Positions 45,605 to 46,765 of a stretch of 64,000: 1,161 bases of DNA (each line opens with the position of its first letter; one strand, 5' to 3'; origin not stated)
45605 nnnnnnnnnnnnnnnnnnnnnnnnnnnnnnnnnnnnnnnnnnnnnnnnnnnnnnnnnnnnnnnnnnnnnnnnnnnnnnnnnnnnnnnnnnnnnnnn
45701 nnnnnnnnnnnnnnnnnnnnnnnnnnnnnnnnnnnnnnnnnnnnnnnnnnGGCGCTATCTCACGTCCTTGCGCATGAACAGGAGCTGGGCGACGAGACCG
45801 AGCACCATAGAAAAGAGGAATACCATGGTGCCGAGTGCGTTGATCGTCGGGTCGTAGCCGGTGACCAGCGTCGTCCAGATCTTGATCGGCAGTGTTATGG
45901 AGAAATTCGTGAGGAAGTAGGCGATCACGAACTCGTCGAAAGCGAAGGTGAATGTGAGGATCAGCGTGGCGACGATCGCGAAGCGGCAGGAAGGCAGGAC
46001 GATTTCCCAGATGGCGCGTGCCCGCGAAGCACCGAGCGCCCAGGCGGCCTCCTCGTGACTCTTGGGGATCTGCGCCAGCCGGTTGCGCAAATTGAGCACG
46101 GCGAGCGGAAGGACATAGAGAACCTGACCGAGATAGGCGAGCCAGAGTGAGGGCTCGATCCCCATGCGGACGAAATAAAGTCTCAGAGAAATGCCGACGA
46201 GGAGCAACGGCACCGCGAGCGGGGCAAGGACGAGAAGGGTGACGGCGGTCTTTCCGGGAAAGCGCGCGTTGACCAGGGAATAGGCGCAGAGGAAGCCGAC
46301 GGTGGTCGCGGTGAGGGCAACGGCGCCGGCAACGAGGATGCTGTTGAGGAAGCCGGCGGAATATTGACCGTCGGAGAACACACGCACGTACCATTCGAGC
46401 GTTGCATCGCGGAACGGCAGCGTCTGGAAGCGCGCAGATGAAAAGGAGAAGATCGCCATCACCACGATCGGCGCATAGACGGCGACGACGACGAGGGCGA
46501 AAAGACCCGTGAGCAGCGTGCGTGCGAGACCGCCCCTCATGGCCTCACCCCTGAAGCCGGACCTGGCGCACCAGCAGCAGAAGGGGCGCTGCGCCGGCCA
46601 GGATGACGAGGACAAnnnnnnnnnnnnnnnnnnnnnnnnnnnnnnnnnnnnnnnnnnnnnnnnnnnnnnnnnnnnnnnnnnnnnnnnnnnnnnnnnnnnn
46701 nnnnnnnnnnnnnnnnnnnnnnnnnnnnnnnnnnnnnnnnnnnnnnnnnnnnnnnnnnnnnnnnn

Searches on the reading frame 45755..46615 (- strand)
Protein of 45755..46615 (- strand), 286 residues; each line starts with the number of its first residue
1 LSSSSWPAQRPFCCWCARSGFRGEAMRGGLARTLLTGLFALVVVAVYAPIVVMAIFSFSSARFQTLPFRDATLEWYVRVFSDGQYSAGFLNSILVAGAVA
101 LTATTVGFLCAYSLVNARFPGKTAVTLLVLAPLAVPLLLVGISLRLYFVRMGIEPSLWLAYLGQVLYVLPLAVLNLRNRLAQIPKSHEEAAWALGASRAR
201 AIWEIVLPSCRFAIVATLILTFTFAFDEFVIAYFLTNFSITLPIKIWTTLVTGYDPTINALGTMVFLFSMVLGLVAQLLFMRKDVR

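Call 29: search_protein_families(library=pfam, max_evalue=0.00001, proteins=[window:45755-46615:-])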
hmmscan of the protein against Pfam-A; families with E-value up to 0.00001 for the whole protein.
window:45755-46615:- (286 aa): 1 family
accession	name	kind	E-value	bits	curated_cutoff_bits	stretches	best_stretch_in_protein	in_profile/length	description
PF00528.27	BPD_transp_1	-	3.4e-16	59.9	26.4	1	104-279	2-174/184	Binding-protein-dependent transport system inner membrane component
